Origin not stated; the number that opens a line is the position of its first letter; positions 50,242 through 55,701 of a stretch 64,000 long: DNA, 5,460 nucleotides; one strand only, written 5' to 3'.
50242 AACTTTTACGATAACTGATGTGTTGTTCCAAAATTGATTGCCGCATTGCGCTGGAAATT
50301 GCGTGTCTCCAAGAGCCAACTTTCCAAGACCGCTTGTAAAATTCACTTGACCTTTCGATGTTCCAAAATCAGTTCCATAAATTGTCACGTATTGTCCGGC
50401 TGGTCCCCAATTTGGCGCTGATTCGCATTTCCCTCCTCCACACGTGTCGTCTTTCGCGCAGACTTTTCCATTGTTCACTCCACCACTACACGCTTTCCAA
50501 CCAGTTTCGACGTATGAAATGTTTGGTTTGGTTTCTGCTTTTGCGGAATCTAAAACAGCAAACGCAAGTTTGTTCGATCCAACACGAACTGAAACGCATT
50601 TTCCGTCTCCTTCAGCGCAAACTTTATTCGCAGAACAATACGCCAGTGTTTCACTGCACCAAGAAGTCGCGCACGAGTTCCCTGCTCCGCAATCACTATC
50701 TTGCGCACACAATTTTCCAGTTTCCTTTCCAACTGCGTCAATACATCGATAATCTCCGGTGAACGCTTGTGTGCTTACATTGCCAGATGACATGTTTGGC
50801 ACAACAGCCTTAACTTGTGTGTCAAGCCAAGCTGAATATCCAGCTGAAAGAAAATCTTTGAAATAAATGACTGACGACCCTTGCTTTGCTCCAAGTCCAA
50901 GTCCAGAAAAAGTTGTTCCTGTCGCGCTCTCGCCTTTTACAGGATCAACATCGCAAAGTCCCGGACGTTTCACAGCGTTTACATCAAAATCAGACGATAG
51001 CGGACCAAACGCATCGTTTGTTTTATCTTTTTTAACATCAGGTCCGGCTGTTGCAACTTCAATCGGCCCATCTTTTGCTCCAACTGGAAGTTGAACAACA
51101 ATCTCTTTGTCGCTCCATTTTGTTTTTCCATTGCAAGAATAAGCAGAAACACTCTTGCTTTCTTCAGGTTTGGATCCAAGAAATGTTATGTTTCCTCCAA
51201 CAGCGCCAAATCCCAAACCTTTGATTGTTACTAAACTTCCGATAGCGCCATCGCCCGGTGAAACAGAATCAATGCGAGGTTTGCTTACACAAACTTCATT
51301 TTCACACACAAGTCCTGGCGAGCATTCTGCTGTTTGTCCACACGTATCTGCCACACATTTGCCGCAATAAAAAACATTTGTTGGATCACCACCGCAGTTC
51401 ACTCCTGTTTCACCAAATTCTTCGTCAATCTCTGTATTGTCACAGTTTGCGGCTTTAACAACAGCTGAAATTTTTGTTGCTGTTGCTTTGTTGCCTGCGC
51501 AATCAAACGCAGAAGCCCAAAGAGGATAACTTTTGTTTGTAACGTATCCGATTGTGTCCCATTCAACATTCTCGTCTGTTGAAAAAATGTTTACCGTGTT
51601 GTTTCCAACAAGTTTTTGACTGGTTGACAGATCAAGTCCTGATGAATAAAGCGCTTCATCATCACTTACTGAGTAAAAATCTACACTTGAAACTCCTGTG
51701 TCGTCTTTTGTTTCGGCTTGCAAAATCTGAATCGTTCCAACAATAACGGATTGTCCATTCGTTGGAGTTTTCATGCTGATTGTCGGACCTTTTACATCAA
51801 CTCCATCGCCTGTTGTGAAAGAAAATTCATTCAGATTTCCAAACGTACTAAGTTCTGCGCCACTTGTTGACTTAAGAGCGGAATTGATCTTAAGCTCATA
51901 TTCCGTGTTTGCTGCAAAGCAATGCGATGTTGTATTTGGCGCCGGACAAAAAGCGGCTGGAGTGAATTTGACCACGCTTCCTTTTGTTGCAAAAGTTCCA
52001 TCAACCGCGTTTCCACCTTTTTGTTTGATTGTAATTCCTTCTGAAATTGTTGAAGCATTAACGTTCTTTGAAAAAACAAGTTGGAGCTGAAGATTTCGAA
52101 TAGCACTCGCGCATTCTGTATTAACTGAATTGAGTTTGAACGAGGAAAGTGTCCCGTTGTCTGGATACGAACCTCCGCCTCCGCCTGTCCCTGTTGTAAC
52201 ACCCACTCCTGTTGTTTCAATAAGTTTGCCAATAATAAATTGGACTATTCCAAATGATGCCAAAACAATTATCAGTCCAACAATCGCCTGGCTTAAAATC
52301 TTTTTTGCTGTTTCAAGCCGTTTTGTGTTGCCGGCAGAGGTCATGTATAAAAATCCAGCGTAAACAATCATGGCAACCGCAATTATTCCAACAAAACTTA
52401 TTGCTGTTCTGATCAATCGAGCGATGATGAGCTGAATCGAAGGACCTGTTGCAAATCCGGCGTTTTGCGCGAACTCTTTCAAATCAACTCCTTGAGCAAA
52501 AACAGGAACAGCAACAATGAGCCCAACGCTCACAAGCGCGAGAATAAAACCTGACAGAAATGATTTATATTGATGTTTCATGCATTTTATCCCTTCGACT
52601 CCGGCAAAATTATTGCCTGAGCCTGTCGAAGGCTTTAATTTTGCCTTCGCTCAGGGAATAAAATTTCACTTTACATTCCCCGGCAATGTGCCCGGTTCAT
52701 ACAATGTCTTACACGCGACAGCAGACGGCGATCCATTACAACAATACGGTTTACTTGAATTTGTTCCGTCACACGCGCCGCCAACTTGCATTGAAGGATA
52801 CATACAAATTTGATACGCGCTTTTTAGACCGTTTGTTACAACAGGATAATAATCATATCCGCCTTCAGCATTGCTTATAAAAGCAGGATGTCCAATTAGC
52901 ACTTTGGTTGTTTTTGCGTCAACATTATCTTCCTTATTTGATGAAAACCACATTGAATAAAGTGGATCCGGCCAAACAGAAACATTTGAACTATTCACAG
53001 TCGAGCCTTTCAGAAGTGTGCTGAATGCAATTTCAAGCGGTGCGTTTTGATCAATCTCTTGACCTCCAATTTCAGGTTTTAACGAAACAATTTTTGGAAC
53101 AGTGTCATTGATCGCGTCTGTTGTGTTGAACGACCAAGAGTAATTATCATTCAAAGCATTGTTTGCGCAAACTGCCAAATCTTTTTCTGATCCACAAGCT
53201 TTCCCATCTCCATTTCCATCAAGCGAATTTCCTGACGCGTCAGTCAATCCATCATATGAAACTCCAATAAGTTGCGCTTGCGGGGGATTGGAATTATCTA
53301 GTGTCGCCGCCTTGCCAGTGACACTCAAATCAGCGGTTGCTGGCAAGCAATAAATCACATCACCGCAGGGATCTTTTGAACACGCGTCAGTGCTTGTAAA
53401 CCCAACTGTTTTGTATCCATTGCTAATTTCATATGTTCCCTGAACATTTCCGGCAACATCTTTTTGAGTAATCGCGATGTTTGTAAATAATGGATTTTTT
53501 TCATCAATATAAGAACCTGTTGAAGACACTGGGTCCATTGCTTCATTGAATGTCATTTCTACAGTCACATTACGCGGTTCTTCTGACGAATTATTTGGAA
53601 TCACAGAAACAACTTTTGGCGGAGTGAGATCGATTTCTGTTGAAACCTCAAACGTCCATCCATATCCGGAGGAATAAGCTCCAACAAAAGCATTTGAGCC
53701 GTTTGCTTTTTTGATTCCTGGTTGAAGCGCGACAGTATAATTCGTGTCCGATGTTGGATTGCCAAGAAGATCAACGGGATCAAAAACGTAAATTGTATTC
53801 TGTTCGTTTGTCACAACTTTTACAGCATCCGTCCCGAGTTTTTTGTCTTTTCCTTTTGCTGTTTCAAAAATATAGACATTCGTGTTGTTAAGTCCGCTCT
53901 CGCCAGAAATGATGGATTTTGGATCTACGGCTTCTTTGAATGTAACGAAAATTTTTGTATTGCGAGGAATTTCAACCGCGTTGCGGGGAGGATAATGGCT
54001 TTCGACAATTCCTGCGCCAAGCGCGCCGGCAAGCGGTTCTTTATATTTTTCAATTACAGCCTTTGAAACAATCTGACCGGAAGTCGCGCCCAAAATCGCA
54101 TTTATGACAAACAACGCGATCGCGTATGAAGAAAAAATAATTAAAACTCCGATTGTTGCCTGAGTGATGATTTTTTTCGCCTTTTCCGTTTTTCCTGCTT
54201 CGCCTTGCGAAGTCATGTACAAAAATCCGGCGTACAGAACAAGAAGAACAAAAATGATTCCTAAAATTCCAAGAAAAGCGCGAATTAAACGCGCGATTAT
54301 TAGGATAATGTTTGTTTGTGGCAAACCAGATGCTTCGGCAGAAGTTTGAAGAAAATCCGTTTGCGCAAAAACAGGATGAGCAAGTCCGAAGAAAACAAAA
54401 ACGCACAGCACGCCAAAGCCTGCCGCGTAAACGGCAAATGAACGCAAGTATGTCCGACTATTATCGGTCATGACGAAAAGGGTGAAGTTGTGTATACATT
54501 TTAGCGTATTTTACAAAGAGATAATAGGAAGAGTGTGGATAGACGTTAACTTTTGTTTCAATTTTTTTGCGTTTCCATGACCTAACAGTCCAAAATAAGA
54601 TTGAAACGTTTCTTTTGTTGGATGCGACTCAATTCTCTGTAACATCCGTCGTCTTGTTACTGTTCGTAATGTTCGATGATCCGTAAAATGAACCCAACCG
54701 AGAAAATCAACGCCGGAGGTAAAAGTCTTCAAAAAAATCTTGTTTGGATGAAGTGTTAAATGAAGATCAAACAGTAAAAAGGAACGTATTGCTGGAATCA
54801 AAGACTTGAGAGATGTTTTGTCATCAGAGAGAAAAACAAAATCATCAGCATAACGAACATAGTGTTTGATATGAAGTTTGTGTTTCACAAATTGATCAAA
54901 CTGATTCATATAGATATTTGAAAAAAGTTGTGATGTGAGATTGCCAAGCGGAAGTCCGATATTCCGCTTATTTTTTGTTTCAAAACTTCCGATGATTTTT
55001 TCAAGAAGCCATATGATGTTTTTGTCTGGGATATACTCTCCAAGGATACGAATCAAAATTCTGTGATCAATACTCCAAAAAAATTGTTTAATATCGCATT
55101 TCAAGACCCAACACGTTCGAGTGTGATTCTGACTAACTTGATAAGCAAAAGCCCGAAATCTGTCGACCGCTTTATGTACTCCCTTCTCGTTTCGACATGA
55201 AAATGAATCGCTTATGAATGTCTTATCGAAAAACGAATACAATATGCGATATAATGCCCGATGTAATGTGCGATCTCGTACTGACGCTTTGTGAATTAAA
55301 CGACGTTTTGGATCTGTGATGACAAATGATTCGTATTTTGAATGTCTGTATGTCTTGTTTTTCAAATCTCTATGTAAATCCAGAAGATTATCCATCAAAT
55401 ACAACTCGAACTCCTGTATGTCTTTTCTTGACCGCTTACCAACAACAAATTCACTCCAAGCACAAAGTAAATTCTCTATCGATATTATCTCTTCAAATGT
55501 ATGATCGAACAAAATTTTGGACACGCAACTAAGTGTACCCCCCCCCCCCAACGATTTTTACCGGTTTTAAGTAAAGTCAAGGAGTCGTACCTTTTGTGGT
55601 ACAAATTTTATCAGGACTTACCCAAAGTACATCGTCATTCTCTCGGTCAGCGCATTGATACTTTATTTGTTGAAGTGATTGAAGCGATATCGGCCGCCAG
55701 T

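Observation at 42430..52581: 3,383-aa surface protein with pilin-like N-terminus, cysteine-rich repeat array and C-terminal vWA domain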

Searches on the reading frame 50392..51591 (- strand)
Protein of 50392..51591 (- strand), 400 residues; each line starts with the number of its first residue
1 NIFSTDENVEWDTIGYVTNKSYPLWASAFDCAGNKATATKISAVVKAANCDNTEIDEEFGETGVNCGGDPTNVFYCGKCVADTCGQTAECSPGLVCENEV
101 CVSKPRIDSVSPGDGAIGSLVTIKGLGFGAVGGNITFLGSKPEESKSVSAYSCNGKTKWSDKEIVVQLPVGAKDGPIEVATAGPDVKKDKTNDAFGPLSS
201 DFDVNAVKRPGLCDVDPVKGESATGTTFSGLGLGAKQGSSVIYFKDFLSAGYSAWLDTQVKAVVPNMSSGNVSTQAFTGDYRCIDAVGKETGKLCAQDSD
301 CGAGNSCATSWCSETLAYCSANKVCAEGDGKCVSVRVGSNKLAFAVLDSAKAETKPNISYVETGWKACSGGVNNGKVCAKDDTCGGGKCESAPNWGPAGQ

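Call 19: search_protein_families(library=pfam, proteins=[window:50392-51591:-], max_evalue=1)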
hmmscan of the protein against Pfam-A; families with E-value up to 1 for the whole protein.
window:50392-51591:- (400 aa): 2 families
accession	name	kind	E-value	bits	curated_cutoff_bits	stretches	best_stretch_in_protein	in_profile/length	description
PF01833.30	TIG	-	2.5e-08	34.2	20.9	2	105-179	1-68/84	IPT/TIG domain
PF23416.1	DUF7107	-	0.059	14.1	24.6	1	282-312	18-46/48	Domain of unknown function (DUF7107)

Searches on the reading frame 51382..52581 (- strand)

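Call 19: search_protein_families(library=pfam, proteins=[window:51382-52581:-], max_evalue=1)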
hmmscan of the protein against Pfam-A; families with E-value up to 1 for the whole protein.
window:51382-52581:- (400 aa): 6 families
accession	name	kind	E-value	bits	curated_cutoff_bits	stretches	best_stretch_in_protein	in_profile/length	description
PF13205.12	Big_5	-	5e-08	34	23.6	1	163-257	22-105/105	Bacterial Ig-like domain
PF18895.5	T4SS_pilin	-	1.9e-07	31.5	26.6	1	52-116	8-71/71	Type IV secretion system pilin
PF17957.7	Big_7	-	2.9e-05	25.1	24.1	1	266-304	1-39/70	Bacterial Ig domain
PF19077.6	Big_13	-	0.026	15.5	27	1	287-373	7-98/102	Bacterial Ig-like domain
PF02322.20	Cyt_bd_oxida_II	-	0.033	14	35.6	1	17-116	124-211/302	Cytochrome bd terminal oxidase subunit II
PF04290.18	DctQ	-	0.1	12.9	28.3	1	54-122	62-128/132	Tripartite ATP-independent periplasmic transporters, DctQ component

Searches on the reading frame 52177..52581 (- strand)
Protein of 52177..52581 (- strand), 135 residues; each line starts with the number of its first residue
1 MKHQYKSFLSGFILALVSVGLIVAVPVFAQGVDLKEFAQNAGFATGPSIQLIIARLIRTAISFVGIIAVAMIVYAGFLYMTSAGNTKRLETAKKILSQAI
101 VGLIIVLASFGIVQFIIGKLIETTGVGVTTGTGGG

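Call 78: search_solved_structures(query=A5, max_evalue=10, show_alignments=3)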
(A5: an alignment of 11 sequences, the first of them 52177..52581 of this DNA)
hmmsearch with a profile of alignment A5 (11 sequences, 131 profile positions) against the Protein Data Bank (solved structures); distinct sequences matched with E-value up to 10: 0.
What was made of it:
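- Tried and rejected: None was found at E≤10 (call 78).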

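Call 79: search_protein_families(library=pfam, alignment_id=A5, max_evalue=0.01)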
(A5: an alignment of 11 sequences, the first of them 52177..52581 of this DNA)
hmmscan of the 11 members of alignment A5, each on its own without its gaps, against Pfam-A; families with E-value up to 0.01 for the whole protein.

A. member 1, window:52177-52581:- (135 aa): 1 family
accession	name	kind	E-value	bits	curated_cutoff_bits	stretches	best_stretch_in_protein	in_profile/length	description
PF18895.5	T4SS_pilin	-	6.8e-09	36.1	26.6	1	50-116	6-71/71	Type IV secretion system pilin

B. families by the number of members that match (of 11 scanned): 7 families
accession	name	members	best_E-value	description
PF18895.5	T4SS_pilin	11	4.1e-11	Type IV secretion system pilin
PF04956.18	TrbC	4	2.6e-05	TrbC/VIRB2 pilin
PF00549.24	Ligase_CoA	1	0.0019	CoA-ligase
PF04893.22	Yip1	1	0.0029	Yip1 domain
PF04478.17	Mid2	1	0.0078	Mid2 like cell wall stress sensor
PF04290.18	DctQ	1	0.008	Tripartite ATP-independent periplasmic transporters, DctQ component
PF19554.4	DUF6077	1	0.008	Family of unknown function (DUF6077)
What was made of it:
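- On T4SS_pilin (PF18895) / TrbC-VirB2 (PF04956) pilins: PF04956 is matched by 4 of 11 close relatives but not by this copy (call 79).
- The PF18895 match is above cutoff when the N-terminus is scanned alone, and 4 of 11 aligned relatives also match TrbC/VirB2 (call 79).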

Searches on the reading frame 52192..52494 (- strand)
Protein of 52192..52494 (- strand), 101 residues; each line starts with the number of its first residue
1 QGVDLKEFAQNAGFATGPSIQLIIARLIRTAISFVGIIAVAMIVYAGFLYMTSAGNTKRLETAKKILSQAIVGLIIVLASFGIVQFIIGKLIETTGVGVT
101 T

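Call 27: search_protein_representatives(protein=window:52192-52494:-)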
Query: 101 residues. Proteins with E-value up to 0.001 (for the whole library): 32998; up to 1e-10: 3334; up to 1e-30: 9. The best 150 are listed.
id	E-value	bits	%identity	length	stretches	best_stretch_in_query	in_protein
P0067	1.1e-45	169.4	37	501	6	18-92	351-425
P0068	1.9e-43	162.3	36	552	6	15-90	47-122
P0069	3.0e-42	158.5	38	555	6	23-98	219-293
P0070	4.6e-39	148.3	31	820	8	14-89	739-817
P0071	1.9e-37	143.1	36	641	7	10-101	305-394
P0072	1.1e-35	137.5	31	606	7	36-87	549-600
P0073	3.0e-33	129.7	34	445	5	7-88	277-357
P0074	4.6e-33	129.1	32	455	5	8-85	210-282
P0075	1.0e-30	121.6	30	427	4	20-88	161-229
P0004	2.1e-30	120.7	69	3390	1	5-100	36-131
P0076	1.5e-29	117.9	38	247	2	4-92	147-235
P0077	2.2e-29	117.4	34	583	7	20-89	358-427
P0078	4.3e-29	116.5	39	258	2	8-99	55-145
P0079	9.4e-29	115.4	60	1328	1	1-97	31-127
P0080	3.2e-28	113.7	36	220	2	5-91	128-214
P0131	9.4e-21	89.8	46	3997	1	4-100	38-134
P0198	6.1e-18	80.8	55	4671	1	16-95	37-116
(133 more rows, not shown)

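Call 80: search_protein_families(library=pfam, proteins=[P0198, P0131, P0079], max_evalue=0.001)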
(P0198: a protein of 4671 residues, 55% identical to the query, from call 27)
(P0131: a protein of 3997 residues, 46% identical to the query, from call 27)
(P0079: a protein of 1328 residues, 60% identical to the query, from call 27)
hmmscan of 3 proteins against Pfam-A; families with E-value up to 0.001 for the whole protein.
P0198 (4671 aa): 7 families
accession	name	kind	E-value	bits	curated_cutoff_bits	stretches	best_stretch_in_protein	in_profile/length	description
PF02018.23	CBM_4_9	-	3.7e-10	40.7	25.9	1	2519-2616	35-127/136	Carbohydrate binding domain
PF13948.11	DUF4215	-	6.7e-08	33.2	27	3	2028-2057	18-46/47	Domain of unknown function (DUF4215)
PF17957.7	Big_7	-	2.5e-07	31.7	24.1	1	269-314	1-46/70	Bacterial Ig domain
PF11617.13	Cu-binding_MopE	-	2.8e-07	31.1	27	1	4467-4496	1-29/30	Putative metal-binding motif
PF13205.12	Big_5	-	3.7e-07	31.3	23.6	0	2404-2479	4-78/105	Bacterial Ig-like domain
PF18895.5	T4SS_pilin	-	6.2e-06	26.6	26.6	1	49-107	12-70/71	Type IV secretion system pilin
PF01833.30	TIG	-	0.00032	21.1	20.9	0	645-743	1-82/84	IPT/TIG domain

P0131 (3997 aa): 4 families
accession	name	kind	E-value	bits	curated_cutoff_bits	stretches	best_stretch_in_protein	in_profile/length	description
PF01833.30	TIG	-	5.8e-14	52.3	20.9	2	539-609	5-77/84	IPT/TIG domain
PF13205.12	Big_5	-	6.1e-08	33.8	23.6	0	171-268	24-105/105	Bacterial Ig-like domain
PF02018.23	CBM_4_9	-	1.1e-07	32.8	25.9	1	2627-2782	1-134/136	Carbohydrate binding domain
PF18895.5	T4SS_pilin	-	8.2e-06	26.2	26.6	1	64-120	15-70/71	Type IV secretion system pilin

P0079 (1328 aa): 4 families
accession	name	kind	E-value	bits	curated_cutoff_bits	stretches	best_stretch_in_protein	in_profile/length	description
PF01833.30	TIG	-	1.3e-14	54.4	20.9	1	440-517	1-71/84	IPT/TIG domain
PF13205.12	Big_5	-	1.5e-10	42.2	23.6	0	163-263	22-105/105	Bacterial Ig-like domain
PF18895.5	T4SS_pilin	-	9.6e-09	35.6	26.6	1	50-117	5-71/71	Type IV secretion system pilin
PF17957.7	Big_7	-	2.9e-06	28.2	24.1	1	272-315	1-44/70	Bacterial Ig domain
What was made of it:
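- Closest known: PilB of Streptococcus sanguinis, a bimodular. Same: The carrier-plus-exchangeable-effector logic is the same (call 80).
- Related giant proteins keep the same pilin-Big_5-TIG stem and carry a CBM_4_9 carbohydrate-binding domain, with no vWA hit reported, which fits a carrier-plus-exchangeable-head design (call 80). Related proteins carry a carbohydrate-binding module in the distal part, with no vWA hit reported (call 80).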

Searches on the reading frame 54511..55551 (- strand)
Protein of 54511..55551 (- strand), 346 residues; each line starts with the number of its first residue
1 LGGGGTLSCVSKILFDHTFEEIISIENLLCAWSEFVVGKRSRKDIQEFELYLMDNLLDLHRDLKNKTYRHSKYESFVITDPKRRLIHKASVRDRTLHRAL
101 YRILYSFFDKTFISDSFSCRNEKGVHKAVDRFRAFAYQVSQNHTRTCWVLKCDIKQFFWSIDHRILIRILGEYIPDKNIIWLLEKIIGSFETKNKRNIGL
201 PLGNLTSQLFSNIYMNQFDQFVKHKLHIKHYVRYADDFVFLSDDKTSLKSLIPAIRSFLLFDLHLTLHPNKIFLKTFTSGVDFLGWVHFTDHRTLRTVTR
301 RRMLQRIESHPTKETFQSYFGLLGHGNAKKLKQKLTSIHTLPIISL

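Call 9: search_protein_families(library=pfam, proteins=[window:54511-55551:-], max_evalue=0.01)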
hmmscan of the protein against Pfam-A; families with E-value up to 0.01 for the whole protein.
window:54511-55551:- (346 aa): 1 family
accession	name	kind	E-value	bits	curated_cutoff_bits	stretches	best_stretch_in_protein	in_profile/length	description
PF00078.32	RVT_1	-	2.6e-24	86.5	29.6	1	82-286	8-203/205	Reverse transcriptase (RNA-dependent DNA polymerase)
